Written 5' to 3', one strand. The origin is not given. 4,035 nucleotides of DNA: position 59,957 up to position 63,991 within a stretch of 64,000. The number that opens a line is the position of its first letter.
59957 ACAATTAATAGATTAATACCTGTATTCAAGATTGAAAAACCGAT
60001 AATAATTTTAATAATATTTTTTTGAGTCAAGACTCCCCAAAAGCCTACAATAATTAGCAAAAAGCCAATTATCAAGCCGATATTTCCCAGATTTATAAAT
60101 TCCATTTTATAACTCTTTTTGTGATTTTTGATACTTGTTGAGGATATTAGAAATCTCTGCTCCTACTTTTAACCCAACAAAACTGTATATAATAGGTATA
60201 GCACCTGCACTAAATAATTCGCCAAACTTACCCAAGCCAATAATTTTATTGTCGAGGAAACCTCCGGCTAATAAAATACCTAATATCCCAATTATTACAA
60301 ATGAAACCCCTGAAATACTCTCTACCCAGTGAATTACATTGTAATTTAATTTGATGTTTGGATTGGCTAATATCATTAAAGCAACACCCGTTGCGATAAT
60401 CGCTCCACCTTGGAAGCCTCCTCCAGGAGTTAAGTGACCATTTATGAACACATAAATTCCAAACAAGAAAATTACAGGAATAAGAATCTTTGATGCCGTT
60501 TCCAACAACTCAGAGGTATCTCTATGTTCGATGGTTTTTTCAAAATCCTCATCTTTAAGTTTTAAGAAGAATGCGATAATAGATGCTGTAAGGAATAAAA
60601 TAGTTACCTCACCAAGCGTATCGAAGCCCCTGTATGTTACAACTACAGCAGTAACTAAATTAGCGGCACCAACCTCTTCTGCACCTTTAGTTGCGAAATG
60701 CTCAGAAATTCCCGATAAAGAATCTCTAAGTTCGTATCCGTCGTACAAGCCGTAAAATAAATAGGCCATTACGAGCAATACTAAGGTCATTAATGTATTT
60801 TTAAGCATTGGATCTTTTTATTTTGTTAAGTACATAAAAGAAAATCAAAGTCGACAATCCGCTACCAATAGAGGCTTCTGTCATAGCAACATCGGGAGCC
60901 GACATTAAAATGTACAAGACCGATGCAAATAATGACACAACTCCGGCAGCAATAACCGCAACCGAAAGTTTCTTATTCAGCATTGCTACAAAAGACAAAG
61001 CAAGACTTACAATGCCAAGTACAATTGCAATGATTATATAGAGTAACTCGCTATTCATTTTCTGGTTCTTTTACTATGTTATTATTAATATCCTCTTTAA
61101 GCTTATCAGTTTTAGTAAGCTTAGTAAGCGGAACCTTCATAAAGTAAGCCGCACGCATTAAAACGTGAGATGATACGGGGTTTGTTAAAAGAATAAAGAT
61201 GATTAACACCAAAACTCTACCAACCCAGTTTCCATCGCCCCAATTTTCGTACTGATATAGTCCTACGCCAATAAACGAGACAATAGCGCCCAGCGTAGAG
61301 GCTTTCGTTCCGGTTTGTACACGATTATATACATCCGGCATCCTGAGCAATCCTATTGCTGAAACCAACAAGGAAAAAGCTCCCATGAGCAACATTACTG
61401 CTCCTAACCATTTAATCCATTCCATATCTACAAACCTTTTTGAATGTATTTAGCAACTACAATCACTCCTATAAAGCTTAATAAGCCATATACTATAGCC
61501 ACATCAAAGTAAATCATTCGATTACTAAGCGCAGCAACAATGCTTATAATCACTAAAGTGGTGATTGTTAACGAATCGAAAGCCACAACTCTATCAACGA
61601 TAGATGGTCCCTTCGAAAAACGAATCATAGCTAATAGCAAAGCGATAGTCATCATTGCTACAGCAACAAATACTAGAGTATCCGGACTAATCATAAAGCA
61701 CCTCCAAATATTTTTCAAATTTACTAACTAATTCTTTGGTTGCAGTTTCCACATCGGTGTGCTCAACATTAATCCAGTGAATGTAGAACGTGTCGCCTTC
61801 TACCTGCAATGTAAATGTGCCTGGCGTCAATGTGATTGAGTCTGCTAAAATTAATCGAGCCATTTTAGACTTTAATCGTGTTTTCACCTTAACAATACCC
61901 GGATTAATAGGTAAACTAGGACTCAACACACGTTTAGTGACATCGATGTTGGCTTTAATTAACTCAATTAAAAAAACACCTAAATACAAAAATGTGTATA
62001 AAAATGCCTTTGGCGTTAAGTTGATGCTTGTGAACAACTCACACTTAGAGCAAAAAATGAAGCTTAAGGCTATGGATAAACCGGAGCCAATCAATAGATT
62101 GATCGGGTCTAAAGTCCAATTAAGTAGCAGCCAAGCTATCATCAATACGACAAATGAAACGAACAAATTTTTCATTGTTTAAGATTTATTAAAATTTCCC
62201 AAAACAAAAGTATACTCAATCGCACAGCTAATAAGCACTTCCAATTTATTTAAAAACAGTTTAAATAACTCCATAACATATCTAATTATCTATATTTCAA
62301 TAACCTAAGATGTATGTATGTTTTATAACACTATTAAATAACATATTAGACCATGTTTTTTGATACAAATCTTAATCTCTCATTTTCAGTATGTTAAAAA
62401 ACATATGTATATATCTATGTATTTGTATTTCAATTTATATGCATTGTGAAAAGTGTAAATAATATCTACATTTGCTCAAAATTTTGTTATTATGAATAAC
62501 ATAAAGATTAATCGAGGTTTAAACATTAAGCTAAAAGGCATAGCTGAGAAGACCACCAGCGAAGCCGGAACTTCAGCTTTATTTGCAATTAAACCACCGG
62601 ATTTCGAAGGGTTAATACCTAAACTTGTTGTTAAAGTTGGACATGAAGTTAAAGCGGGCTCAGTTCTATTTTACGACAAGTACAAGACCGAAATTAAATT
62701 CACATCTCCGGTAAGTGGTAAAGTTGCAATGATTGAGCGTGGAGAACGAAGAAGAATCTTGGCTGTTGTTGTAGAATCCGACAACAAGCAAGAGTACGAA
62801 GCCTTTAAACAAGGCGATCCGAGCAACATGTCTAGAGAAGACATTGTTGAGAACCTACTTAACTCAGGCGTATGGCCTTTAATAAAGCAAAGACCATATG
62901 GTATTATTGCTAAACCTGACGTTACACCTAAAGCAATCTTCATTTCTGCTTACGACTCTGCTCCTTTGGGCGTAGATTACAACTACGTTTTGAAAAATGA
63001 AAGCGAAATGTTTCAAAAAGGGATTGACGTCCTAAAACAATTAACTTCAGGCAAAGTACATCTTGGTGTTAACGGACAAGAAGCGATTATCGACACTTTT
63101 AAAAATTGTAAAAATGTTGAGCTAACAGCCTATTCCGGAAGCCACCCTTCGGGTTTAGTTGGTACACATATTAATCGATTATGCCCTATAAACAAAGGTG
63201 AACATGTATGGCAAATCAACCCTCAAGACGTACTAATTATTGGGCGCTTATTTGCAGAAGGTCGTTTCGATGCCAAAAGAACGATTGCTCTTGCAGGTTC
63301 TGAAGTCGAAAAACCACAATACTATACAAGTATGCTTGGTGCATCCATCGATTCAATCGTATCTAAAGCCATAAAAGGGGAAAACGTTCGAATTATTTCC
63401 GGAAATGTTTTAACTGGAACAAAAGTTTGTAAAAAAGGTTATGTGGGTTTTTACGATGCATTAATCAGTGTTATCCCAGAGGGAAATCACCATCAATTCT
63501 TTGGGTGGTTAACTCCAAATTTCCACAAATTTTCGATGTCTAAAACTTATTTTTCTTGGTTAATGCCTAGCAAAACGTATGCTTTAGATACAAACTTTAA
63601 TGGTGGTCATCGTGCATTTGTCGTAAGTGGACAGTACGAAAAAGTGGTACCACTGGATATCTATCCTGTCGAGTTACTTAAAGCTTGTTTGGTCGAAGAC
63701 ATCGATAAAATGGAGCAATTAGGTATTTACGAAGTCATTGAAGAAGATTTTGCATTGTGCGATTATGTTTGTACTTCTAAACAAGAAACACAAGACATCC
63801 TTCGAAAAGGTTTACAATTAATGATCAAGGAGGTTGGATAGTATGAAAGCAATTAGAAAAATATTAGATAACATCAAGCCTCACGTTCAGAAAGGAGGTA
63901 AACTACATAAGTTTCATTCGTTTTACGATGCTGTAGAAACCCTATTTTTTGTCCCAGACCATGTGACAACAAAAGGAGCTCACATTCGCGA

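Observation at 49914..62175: A 13-gene Mrp + NuoHBCDI-like operon in MBX/MBS gene order with an NAD(P)H-flavoprotein input module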

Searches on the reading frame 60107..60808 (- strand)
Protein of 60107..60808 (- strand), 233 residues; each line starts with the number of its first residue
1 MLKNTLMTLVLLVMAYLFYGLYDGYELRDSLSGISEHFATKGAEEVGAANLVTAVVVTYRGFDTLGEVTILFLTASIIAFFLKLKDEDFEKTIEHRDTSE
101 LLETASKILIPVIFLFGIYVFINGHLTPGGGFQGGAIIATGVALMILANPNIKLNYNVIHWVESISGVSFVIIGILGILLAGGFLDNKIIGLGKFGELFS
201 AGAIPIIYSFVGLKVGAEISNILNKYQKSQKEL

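Call 4: search_protein_families(library=pfam, proteins=[window:60107-60808:-], max_evalue=0.01)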
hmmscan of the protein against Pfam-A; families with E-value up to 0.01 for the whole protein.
window:60107-60808:- (233 aa): 3 families
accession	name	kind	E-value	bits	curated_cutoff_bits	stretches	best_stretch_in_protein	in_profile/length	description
PF04039.18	MnhB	-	6.1e-24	85.1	22.5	1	102-219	2-125/127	Domain related to MnhB subunit of Na+/H+ antiporter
PF20501.3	MbhE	-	2.3e-08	34.4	27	1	28-78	27-77/98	MBH, subunit E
PF09878.14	DUF2105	-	3.9e-06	27.2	32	1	90-172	86-159/200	Predicted membrane protein (DUF2105)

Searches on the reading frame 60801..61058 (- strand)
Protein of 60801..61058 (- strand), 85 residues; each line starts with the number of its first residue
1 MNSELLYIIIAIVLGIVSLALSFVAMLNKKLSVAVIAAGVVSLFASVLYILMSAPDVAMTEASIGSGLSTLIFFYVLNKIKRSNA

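Call 4: search_protein_families(library=pfam, proteins=[window:60801-61058:-], max_evalue=0.01)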
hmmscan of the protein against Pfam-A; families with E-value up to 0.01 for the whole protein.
window:60801-61058:- (85 aa): 1 family
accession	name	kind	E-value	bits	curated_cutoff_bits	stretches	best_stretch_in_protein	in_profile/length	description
PF13244.11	MbhD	-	7e-18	65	27.2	1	17-82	2-67/67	MBH, subunit D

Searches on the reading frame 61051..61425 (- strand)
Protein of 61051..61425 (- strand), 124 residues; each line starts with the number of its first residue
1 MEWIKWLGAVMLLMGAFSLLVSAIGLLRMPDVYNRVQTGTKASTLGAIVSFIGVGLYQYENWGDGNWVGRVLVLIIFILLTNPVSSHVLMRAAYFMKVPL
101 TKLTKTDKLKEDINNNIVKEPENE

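Call 4: search_protein_families(library=pfam, proteins=[window:61051-61425:-], max_evalue=0.01)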
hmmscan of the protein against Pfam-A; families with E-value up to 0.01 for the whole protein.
window:61051-61425:- (124 aa): 2 families
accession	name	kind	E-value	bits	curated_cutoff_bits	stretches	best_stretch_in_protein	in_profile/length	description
PF03334.19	PhaG_MnhG_YufB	-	2.2e-26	92.3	23.4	1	11-94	1-80/80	Na+/H+ antiporter subunit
PF09925.14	DUF2157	-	0.0086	16.2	32.4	1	42-85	38-81/146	Predicted membrane protein (DUF2157)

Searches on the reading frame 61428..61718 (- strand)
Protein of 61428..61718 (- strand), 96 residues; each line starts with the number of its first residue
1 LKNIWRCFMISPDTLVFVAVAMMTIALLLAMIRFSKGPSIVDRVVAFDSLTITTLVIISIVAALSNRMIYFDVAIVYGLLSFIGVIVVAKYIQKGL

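Call 4: search_protein_families(library=pfam, proteins=[window:61428-61718:-], max_evalue=0.01)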
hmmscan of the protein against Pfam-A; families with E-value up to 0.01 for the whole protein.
window:61428-61718:- (96 aa): 2 families
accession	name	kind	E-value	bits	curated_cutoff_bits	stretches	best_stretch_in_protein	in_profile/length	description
PF04066.18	MrpF_PhaF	-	9.6e-16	58.4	23.3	1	42-92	2-52/53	Multiple resistance and pH regulation protein F (MrpF / PhaF)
PF02300.22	Fumarate_red_C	-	0.0043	17.6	24.2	1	3-74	19-89/127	Fumarate reductase subunit C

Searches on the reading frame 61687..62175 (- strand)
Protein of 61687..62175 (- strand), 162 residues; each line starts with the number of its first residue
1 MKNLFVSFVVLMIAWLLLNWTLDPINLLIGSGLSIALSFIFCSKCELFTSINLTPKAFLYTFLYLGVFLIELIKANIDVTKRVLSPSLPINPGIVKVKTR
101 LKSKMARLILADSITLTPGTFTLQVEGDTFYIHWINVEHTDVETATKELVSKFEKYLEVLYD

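Call 4: search_protein_families(library=pfam, proteins=[window:61687-62175:-], max_evalue=0.01)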
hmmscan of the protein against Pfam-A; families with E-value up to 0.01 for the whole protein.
window:61687-62175:- (162 aa): 1 family
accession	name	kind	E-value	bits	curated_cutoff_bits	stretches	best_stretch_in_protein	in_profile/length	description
PF01899.21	MNHE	-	1.5e-38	132.3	27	1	8-157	1-142/145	Na+/H+ ion antiporter subunit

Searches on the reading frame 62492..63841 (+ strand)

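Call 24: search_protein_families(library=pfam, proteins=[window:62492-63841:+], max_evalue=0.0001)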
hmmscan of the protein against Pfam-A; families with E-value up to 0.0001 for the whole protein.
window:62492-63841:+ (449 aa): 3 families
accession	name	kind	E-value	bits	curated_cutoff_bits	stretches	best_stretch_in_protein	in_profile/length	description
PF24836.1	NQRA_2nd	-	4.1e-50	170.2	25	1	113-259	1-145/145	NqrA second alpha/beta domain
PF05896.17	NQRA_N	-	1.9e-30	105.4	25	1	4-96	1-93/94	NqrA N-terminal barrel-sandwich hybrid domain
PF11973.14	NQRA_SLBB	-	2.4e-18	66.8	27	1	264-313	1-50/51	NQRA C-terminal domain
